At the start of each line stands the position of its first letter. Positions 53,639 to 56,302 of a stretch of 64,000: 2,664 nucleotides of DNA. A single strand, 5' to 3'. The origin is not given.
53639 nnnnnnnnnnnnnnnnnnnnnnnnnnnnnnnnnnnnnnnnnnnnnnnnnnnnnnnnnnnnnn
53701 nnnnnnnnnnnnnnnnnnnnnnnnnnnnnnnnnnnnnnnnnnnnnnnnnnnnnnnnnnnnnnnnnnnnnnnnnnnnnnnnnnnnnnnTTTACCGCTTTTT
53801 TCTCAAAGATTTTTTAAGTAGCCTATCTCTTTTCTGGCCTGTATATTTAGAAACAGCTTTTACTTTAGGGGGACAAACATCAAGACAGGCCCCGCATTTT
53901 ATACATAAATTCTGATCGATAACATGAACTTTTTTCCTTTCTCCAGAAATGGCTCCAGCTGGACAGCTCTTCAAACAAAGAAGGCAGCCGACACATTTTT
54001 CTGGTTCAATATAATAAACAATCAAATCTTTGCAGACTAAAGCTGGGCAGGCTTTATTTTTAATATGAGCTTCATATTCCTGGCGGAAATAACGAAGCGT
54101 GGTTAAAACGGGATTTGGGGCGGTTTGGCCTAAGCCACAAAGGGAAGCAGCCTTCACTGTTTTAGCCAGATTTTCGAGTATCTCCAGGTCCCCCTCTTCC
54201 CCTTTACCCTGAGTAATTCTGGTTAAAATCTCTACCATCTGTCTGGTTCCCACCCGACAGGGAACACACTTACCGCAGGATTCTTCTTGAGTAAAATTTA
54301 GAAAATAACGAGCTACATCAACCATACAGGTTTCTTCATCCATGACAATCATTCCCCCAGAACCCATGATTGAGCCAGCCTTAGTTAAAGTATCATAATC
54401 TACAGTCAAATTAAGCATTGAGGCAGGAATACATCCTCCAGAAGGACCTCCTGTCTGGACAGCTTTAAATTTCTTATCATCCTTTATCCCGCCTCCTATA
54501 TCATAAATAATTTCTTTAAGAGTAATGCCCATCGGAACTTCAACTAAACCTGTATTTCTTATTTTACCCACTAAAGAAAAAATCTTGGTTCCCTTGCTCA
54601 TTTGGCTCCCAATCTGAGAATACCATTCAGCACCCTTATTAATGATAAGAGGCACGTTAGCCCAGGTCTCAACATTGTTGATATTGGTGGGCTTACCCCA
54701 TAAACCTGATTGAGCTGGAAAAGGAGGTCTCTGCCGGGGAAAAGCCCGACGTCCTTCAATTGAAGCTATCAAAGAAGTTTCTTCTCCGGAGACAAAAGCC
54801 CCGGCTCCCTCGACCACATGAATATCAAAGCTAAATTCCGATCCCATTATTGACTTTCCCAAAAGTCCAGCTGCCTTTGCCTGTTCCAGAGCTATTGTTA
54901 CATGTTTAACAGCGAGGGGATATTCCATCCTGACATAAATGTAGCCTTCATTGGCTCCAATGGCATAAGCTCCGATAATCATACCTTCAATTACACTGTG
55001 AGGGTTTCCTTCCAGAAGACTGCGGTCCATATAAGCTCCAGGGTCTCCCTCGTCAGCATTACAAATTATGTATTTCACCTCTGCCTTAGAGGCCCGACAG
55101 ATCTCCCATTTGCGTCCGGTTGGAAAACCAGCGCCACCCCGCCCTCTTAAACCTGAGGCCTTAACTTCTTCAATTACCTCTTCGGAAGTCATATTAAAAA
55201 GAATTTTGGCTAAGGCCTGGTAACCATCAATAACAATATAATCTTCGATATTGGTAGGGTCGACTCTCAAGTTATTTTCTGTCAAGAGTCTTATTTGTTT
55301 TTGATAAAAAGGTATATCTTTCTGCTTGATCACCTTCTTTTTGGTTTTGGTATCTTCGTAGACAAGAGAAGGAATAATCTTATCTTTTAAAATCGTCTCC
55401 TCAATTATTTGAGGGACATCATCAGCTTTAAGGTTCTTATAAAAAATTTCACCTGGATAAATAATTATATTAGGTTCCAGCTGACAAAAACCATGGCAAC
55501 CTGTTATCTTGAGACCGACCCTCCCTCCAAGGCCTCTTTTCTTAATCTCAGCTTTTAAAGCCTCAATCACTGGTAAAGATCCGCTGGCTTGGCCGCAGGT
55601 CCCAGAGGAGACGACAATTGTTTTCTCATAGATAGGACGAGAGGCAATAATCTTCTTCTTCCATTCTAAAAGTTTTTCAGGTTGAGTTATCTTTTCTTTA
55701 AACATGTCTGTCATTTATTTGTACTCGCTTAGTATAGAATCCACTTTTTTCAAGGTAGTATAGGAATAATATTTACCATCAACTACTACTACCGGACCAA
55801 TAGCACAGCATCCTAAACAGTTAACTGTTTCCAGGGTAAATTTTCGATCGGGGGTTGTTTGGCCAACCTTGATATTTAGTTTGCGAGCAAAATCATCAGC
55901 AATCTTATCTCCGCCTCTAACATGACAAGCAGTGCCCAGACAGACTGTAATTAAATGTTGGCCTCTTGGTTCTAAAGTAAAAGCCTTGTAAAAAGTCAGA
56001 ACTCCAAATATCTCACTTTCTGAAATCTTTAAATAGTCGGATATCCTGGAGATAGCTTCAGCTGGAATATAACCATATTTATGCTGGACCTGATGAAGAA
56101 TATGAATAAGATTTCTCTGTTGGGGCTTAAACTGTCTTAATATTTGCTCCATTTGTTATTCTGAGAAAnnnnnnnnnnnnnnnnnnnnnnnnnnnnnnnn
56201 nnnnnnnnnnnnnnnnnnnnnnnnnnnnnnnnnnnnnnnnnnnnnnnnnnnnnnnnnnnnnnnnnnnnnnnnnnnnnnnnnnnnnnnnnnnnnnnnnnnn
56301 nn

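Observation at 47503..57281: Candidate new redox supercomplex: Ald-like, HydC, HydB, catalytically empty HydA-like, atypical NfnA, NfnB, CoA-transferase in one operon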

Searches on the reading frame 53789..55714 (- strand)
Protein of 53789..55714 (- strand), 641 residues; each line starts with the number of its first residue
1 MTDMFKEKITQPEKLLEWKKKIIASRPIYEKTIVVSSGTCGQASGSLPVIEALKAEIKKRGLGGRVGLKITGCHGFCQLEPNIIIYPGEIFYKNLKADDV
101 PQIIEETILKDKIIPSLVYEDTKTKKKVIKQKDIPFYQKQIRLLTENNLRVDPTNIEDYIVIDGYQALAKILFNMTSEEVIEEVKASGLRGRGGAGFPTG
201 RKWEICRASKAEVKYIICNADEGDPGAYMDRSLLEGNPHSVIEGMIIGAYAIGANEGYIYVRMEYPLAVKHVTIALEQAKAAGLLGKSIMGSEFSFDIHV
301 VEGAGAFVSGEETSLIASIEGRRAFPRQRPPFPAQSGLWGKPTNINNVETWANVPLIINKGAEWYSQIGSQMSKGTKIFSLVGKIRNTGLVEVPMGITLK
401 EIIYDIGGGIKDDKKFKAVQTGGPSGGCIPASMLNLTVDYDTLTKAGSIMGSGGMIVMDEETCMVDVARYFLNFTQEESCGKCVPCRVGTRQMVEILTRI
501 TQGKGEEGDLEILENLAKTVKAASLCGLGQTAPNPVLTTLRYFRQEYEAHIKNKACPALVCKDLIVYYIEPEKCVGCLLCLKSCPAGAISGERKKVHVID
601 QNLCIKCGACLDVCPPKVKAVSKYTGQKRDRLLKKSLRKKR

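Call 3: search_protein_families(library=pfam, proteins=[window:53789-55714:-])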
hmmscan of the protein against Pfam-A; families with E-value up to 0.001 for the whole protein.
window:53789-55714:- (641 aa): 14 families
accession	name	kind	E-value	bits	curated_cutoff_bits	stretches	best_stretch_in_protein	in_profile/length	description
PF01512.22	Complex1_51K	-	1.1e-47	162.2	31.2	1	184-355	1-149/150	Nuo51 FMN-binding domain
PF10589.14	NADH_4Fe-4S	-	3.2e-36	123.5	23.5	1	466-550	1-85/85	NADH-ubiquinone oxidoreductase-F iron-sulfur binding region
PF00037.32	Fer4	-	4.5e-11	42.5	21.1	2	567-590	1-24/24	4Fe-4S binding domain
PF13237.11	Fer4_10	-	1.2e-10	41.6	25.5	2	568-615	3-53/53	4Fe-4S dicluster domain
PF12838.12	Fer4_7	-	4e-09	37.2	27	1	573-617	1-51/52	4Fe-4S dicluster domain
PF13187.11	Fer4_9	-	6.4e-09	36.1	27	1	573-617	1-50/52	4Fe-4S dicluster domain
PF14697.11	Fer4_21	-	7.6e-09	36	35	1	569-615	3-52/59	4Fe-4S dicluster domain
PF12837.12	Fer4_6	-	5.5e-08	32.8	25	2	569-589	4-24/24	4Fe-4S binding domain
PF12797.12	Fer4_2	-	6.1e-07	29.4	24.5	2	597-615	3-21/22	4Fe-4S binding domain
PF10531.15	SLBB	-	7.1e-06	26.2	27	1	379-427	2-53/55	SLBB domain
PF13183.11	Fer4_8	-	2.2e-05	25.3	27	0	602-631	3-32/68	4Fe-4S dicluster domain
PF13484.11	Fer4_16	-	0.00015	22.9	30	0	573-595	1-23/66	4Fe-4S double cluster binding domain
PF01257.25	2Fe-2S_thioredx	-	0.00022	21.5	24.8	1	25-106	60-143/145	Thioredoxin-like [2Fe-2S] ferredoxin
PF22461.2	SLBB_2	-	0.00029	21.3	27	1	378-425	2-51/79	SLBB domain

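Call 4: search_protein_families(library=ncbifam, proteins=[window:53789-55714:-])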
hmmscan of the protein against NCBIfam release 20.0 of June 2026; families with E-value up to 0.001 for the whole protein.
window:53789-55714:- (641 aa): 59 families (the best 25 are shown)
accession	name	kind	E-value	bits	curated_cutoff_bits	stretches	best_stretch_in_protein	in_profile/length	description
TIGR01959.1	nuoF_fam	equivalog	5.2e-154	512.6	558.65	1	151-551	9-410/410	NADH-quinone oxidoreductase subunit NuoF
NF008436.0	PRK11278.1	equivalog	3.1e-126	421.9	749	1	152-555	23-430/448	NADH-quinone oxidoreductase subunit NuoF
NF010120.0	PRK13596.1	equivalog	1.2e-117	393.1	389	1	169-555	32-421/433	NADH-quinone oxidoreductase subunit NuoF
TIGR01945.1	rnfC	subfamily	1e-15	57.3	245.95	1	171-427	115-332/435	RnfABCDGE type electron transport complex subunit C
TIGR01944.1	rnfB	subfamily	5.9e-14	52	68.7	1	565-630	106-171/190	RnfABCDGE type electron transport complex subunit B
NF003454.1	PRK05035.1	equivalog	2.8e-13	49.2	345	1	174-427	120-335/556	electron transport complex subunit RsxC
NF041613.1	fdxn_Azotob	equivalog_domain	5.2e-12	46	195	1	37-114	21-97/107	2Fe-2S ferredoxin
TIGR04481.1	PR_assoc_PrdC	equivalog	5.3e-12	45.2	490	1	157-427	52-286/425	proline reductase-associated electron transfer protein PrdC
NF041612.1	fdxn_Clost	equivalog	8.9e-12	45.5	150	1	43-115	26-98/102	2Fe-2S ferredoxin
NF058577.1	FdxA_fam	equivalog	1.3e-11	44.5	65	1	567-615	3-49/52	4Fe-4S ferredoxin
NF005415.0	PRK06991.1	equivalog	3.7e-11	43.2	281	1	565-627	78-140/284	electron transport complex subunit RsxB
NF040864.1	HgcB_ferredoxin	equivalog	6.6e-11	41.9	99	1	567-626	9-68/93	mercury methylation ferredoxin HgcB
NF038196.1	ferrodoxin_EFR1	subfamily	7.2e-10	39.3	75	1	567-625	180-235/242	EFR1 family ferrodoxin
NF003475.0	PRK05113.1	equivalog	2.6e-09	37.2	203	1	565-619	106-160/190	electron transport complex subunit RsxB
NF043069.1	T4HPD_activ_SAM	equivalog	2.7e-08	33.6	425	1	570-621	49-99/299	trans-4-hydroxy-L-proline dehydratase activase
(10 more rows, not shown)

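Call 69: search_solved_structures(query=window:53789-55714:-, max_evalue=1e-60)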
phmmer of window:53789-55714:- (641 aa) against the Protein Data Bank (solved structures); distinct sequences matched with E-value up to 1e-60: 61 (the best 60 are shown).
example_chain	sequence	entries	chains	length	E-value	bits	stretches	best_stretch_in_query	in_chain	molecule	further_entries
7t2r_B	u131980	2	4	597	3e-250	835.3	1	28-615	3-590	NiFe hydrogenase subunit B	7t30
9bov_B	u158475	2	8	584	1e-233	780.8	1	33-614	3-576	NADH dehydrogenase (Quinone)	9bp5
7q4v_B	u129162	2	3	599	4.8e-232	775.2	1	32-615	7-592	Iron hydrogenase HydB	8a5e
8oh5_B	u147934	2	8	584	4.3e-228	762.2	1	34-615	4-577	NAD-reducing hydrogenase subunit HoxF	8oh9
9n5u_B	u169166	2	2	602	3.3e-225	752.6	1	31-615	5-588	NfnB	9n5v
8a6t_B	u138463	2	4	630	1.5e-224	750.5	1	20-616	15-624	Electron bifurcating hydrogenase subunit HydB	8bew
9mqx_B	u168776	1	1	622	9.7e-224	747.8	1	32-621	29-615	NADH:ubiquinone oxidoreductase, NADH-binding (51 kD) subunit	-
7q4w_B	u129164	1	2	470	1.7e-207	694.1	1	155-615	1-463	Iron hydrogenase HydB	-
7p5h_B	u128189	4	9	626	5.1e-206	689.2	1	21-617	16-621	Fe-hydrogenase, subunit beta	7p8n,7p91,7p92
2fug_1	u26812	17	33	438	3.6e-118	399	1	157-554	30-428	NADH-quinone oxidoreductase chain 1 | NADH-QUINONE OXIDOREDUCTASE SUBUNIT 1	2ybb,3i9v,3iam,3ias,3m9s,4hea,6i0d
6vw7_B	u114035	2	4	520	3.4e-117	395.8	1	33-547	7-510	NAD-dependent formate dehydrogenase beta subunit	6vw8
7p64_F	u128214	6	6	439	1.7e-113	383.6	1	153-553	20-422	NADH-quinone oxidoreductase subunit F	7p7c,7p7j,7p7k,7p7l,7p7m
7p61_F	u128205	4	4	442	1.7e-113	383.6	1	153-553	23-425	NADH-quinone oxidoreductase subunit F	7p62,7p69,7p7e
7awt_F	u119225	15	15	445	1.8e-113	383.5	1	153-553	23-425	NADH-quinone oxidoreductase subunit F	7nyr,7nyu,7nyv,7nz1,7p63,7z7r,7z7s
9q8i_F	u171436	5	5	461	1.9e-113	383.4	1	152-553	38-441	NADH-quinone oxidoreductase subunit F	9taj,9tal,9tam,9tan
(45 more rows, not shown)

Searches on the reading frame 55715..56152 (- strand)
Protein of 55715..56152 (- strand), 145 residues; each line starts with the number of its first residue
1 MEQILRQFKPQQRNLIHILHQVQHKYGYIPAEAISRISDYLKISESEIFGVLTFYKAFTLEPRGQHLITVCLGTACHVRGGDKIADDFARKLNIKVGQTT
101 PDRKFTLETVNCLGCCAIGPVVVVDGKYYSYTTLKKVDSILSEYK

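Call 3: search_protein_families(library=pfam, proteins=[window:55715-56152:-])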
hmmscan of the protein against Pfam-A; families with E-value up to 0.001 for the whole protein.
window:55715-56152:- (145 aa): 1 family
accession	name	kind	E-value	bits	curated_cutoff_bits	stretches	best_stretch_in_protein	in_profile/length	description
PF01257.25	2Fe-2S_thioredx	-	3.4e-51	173.3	24.8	1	2-145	2-145/145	Thioredoxin-like [2Fe-2S] ferredoxin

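Call 4: search_protein_families(library=ncbifam, proteins=[window:55715-56152:-])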
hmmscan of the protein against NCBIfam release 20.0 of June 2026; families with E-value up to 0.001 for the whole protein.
window:55715-56152:- (145 aa): 9 families
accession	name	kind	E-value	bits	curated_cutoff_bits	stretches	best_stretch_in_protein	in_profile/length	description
NF005722.0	PRK07539.1-2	equivalog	1.3e-43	148.8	141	1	3-145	15-157/157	NADH-quinone oxidoreductase subunit NuoE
NF005747.0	PRK07571.1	equivalog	5.6e-43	146.6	224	1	2-139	26-163/173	bidirectional hydrogenase complex protein HoxE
NF004638.0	PRK05988.1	equivalog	1.6e-41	141.8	198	1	2-144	15-157/159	formate dehydrogenase subunit gamma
TIGR01958.1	nuoE_fam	subfamily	1.7e-39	135.3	142.4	1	2-145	3-148/148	NADH-quinone oxidoreductase subunit NuoE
NF005725.0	PRK07539.1-5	equivalog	3.5e-35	121.2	220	1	3-145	27-172/174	NADH-quinone oxidoreductase subunit NuoE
NF005721.0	PRK07539.1-1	equivalog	2.4e-31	109.1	308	1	3-142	36-175/292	NADH-quinone oxidoreductase subunit NuoE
NF005723.0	PRK07539.1-3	equivalog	9.6e-28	97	226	1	12-144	23-156/158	NADH-quinone oxidoreductase subunit NuoE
NF005724.0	PRK07539.1-4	equivalog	2.2e-22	80.1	280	1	11-144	38-172/240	NADH-quinone oxidoreductase subunit NuoE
NF009040.0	PRK12373.1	equivalog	1.9e-19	70.7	514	1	11-144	35-169/400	NADH-quinone oxidoreductase subunit E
